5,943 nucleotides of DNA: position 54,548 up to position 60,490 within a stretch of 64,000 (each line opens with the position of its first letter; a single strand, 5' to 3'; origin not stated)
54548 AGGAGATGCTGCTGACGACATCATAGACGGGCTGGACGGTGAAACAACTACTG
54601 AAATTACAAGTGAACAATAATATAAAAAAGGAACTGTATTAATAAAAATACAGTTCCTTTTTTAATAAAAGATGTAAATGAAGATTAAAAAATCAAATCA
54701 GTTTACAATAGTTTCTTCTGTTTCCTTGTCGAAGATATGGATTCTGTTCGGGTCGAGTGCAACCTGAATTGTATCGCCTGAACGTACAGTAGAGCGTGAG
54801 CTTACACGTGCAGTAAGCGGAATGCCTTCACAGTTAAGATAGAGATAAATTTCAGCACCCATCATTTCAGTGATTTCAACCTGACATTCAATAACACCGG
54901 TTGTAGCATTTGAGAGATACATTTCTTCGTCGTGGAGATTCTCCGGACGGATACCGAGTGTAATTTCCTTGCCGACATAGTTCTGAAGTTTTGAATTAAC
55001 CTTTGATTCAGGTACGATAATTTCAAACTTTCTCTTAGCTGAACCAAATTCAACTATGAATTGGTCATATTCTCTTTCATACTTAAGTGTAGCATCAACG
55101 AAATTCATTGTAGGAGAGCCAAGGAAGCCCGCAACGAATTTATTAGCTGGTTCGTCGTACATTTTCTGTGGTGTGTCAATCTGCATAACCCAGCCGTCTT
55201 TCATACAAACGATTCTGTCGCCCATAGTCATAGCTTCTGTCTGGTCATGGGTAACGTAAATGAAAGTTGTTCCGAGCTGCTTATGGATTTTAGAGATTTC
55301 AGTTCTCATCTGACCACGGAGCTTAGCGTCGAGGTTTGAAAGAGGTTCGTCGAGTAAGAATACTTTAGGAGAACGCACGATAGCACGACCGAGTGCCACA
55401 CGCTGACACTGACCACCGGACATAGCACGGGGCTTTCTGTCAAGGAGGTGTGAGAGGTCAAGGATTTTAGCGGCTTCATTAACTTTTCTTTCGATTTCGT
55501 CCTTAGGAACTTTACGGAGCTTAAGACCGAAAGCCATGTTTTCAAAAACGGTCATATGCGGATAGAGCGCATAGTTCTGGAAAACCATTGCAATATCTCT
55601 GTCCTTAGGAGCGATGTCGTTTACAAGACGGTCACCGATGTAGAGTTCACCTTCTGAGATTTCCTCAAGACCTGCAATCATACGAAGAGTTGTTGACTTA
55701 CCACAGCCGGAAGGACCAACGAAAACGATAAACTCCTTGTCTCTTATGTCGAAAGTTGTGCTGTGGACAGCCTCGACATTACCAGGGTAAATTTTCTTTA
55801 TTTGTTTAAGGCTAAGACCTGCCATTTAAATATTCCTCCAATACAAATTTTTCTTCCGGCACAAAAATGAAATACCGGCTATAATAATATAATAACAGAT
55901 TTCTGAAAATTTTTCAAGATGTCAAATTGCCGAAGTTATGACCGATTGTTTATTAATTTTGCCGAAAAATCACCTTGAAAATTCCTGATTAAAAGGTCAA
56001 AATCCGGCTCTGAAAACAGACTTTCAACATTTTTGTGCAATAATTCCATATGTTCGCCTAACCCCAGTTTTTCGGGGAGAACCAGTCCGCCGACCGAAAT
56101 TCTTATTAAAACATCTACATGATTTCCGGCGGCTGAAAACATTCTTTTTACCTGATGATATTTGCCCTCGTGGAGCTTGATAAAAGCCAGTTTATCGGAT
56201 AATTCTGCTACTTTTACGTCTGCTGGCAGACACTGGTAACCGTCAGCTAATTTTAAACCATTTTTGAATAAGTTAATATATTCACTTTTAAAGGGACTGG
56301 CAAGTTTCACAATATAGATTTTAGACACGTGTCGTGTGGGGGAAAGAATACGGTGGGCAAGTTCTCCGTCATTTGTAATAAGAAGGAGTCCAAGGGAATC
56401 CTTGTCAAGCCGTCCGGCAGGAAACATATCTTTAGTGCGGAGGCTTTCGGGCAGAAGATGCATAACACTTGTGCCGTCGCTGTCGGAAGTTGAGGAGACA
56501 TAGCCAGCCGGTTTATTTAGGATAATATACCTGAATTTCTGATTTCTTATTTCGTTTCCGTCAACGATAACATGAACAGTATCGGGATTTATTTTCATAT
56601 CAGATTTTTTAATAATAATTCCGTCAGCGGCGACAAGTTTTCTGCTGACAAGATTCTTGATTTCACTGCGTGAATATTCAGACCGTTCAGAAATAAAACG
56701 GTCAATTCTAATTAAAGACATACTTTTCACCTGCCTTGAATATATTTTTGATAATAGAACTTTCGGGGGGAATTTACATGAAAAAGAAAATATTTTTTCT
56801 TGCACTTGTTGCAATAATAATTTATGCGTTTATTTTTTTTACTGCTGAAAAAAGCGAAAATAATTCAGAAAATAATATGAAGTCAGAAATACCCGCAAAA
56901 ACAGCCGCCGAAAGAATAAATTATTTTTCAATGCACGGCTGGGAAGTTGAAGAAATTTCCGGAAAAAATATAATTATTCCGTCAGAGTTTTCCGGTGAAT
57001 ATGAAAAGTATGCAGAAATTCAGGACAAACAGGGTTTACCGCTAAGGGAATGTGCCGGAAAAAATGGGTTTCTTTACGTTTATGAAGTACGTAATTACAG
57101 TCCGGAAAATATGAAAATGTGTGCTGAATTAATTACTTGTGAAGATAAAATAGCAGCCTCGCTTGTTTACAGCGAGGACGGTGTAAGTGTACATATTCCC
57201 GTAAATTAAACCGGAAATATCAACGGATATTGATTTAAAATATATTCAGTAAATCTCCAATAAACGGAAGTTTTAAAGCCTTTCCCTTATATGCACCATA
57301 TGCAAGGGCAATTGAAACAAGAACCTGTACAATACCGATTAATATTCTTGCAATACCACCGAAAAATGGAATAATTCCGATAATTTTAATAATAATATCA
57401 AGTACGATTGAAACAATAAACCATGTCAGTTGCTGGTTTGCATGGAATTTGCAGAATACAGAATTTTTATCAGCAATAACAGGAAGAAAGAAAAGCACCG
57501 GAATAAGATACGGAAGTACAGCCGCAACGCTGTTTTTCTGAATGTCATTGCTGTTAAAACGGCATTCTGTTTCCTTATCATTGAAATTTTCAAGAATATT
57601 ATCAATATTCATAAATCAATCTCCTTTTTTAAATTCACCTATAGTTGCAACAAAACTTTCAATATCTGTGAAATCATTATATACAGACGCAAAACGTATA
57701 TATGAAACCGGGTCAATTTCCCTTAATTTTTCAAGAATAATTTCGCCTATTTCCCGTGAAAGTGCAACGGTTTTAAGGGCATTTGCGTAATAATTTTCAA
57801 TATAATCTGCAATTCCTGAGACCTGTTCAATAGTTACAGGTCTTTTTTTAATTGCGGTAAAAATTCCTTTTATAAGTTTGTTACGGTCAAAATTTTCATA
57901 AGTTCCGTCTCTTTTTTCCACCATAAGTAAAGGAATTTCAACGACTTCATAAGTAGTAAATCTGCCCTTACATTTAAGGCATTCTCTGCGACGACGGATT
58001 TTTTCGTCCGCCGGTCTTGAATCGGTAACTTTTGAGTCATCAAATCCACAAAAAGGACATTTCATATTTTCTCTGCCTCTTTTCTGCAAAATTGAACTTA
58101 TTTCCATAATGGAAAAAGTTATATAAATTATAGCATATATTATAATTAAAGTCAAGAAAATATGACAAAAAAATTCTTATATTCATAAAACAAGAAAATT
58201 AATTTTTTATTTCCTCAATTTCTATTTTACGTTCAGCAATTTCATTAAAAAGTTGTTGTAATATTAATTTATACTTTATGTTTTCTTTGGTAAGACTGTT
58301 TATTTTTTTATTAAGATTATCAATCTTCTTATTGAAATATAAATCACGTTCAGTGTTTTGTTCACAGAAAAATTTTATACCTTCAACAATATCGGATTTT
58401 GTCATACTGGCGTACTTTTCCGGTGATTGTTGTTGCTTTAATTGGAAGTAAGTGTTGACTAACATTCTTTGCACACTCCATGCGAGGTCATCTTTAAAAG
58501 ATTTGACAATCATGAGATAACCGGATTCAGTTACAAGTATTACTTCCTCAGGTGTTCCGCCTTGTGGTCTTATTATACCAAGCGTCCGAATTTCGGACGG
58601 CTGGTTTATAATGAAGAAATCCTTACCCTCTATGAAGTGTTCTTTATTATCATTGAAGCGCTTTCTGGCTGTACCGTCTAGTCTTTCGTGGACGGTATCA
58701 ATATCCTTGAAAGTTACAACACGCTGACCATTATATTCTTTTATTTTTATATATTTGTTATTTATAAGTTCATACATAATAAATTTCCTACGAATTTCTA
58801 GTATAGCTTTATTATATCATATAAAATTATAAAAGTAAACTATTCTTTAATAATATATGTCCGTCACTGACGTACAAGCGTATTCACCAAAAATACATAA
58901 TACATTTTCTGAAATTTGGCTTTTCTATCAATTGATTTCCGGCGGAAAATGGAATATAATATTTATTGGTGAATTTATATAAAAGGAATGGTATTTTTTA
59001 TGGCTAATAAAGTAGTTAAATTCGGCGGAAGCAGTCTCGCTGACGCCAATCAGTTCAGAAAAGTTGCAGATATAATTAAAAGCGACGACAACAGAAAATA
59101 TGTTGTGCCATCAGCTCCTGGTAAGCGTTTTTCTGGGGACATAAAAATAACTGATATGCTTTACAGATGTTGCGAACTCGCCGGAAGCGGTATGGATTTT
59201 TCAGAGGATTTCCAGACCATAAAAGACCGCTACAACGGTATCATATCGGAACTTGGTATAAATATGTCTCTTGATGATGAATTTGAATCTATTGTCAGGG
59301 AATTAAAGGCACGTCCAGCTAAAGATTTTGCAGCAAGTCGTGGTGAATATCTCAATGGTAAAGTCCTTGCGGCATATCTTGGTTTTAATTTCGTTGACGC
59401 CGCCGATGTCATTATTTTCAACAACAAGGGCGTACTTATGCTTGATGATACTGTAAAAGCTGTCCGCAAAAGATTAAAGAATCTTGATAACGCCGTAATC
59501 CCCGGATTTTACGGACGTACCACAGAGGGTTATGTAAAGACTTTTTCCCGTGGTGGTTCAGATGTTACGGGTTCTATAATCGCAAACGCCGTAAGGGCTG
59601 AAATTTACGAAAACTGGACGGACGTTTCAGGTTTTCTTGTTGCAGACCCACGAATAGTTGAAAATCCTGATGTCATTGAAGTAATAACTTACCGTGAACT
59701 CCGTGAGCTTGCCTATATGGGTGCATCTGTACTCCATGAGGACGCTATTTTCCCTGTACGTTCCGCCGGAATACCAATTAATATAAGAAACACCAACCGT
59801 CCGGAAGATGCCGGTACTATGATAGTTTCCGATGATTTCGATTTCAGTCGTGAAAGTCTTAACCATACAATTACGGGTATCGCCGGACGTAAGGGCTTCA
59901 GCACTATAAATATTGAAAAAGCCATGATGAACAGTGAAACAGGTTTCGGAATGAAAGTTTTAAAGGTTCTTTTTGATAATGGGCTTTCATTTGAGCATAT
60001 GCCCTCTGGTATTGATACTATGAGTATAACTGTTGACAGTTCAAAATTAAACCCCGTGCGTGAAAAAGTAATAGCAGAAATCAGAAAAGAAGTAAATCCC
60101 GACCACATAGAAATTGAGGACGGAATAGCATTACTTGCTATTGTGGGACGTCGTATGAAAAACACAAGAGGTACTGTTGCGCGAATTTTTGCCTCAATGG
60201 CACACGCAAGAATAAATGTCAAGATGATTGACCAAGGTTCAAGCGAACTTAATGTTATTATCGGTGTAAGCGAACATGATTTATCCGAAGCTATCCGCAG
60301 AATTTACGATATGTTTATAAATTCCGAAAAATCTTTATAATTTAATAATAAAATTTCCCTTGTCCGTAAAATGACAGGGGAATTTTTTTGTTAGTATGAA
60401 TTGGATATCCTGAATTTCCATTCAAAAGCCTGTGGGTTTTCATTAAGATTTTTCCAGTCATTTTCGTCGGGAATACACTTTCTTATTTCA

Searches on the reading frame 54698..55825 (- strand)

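Call 61: search_protein_families(library=pfam, proteins=[window:54698-55825:-])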
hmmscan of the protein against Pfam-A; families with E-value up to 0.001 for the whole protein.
window:54698-55825:- (375 aa): 8 families
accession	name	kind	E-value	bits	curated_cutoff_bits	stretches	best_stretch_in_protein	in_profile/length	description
PF00005.33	ABC_tran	-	8.1e-32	111.1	25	1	21-162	2-136/137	ABC transporter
PF17912.7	OB_MalK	-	1.2e-12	48.9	27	1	236-297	1-53/53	MalK OB fold domain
PF08402.16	TOBE_2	-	1.5e-08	35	21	1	290-365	1-76/76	TOBE domain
PF03459.23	TOBE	-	3.1e-06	27.7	22.3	1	311-364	6-64/64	TOBE domain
PF13304.12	AAA_21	-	6.4e-06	26.9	27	0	32-97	1-63/304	AAA domain, putative AbiEii toxin, Type IV TA system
PF02463.25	SMC_N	-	4.8e-05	23.3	40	1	28-206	22-209/220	RecF/RecN/SMC N terminal domain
PF03215.21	Rad17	-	0.00036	21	23.8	1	19-96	34-111/186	Rad17 P-loop domain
PF13401.12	AAA_22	-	0.00068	20.4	27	0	29-74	4-33/130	AAA domain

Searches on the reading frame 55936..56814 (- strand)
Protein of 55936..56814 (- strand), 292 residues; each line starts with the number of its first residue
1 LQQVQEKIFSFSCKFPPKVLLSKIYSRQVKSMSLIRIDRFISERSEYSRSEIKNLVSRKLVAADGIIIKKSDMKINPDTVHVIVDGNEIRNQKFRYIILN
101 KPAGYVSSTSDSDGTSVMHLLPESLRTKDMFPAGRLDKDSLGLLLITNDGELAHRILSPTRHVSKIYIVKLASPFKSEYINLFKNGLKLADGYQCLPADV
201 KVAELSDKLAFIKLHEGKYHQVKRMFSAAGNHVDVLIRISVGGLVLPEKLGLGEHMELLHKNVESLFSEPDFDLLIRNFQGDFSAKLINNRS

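Call 61: search_protein_families(library=pfam, proteins=[window:55936-56814:-])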
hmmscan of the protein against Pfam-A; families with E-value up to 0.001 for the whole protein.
window:55936-56814:- (292 aa): 1 family
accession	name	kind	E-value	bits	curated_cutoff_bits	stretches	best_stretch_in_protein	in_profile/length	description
PF00849.27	PseudoU_synth_2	-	3e-19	70.2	26.8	1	96-228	2-152/152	RNA pseudouridylate synthase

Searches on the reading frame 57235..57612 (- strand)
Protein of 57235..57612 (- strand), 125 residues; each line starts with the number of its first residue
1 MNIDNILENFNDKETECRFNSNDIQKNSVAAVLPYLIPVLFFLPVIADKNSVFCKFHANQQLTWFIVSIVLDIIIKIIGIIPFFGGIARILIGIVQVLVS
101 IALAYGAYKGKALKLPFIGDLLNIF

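Call 61: search_protein_families(library=pfam, proteins=[window:57235-57612:-])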
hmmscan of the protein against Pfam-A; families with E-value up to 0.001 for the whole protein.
window:57235-57612:- (125 aa): 1 family
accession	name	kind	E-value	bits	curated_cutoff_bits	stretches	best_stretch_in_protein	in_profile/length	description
PF09685.15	DUF4870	-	1.4e-05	25.5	25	1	32-121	20-106/107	Domain of unknown function (DUF4870)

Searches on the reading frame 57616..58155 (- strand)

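Call 61: search_protein_families(library=pfam, proteins=[window:57616-58155:-])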
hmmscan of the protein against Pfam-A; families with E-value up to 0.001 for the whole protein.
window:57616-58155:- (179 aa): 2 families
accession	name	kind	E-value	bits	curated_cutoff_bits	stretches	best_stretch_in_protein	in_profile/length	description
PF22811.2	Zn_ribbon_NrdR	-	2.3e-19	69.5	27.2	1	31-70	1-42/42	Transcriptional repressor NrdR-like, N-terminal domain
PF03477.21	ATP-cone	-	6.3e-16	59.1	25.8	1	78-164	2-87/88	ATP cone domain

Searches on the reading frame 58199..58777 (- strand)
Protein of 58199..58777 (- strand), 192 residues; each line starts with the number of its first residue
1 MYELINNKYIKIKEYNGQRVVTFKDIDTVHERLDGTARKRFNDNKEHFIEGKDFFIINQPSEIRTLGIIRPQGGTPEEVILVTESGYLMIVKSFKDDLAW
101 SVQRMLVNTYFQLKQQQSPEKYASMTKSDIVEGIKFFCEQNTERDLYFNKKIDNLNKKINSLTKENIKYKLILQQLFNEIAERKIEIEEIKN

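Call 61: search_protein_families(library=pfam, proteins=[window:58199-58777:-])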
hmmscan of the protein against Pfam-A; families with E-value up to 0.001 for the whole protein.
window:58199-58777:- (192 aa): 1 family
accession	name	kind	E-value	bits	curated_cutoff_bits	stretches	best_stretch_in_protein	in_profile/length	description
PF10543.14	ORF6N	-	3.1e-15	56.7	27.8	1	11-93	2-86/86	ORF6N domain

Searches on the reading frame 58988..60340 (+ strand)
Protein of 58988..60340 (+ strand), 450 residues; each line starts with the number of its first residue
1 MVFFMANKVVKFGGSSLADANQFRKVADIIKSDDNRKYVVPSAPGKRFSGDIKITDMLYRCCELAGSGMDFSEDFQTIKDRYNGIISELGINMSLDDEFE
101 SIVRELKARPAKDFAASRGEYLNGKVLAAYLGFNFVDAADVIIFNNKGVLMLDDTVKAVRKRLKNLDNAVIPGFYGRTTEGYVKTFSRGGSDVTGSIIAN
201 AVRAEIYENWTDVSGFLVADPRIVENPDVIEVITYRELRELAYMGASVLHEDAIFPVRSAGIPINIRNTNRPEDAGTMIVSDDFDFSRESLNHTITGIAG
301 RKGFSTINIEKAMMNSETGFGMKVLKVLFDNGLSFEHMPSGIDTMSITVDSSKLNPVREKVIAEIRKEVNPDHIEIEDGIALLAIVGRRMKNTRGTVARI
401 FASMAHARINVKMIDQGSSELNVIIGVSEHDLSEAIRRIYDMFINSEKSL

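Call 61: search_protein_families(library=pfam, proteins=[window:58988-60340:+])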
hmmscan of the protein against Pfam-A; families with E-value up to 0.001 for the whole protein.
window:58988-60340:+ (450 aa): 4 families
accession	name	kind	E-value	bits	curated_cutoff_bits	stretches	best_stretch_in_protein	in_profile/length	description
PF00696.33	AA_kinase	-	3e-35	122.5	24.9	1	9-268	4-234/234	Amino acid kinase family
PF22468.2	ACT_9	-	1.2e-19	70.3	27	1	384-443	2-61/61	ACT domain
PF13840.12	ACT_7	-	9.3e-06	25.8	27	0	375-437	1-61/65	ACT domain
PF01842.31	ACT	-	3.2e-05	24.1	27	1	389-439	6-61/66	ACT domain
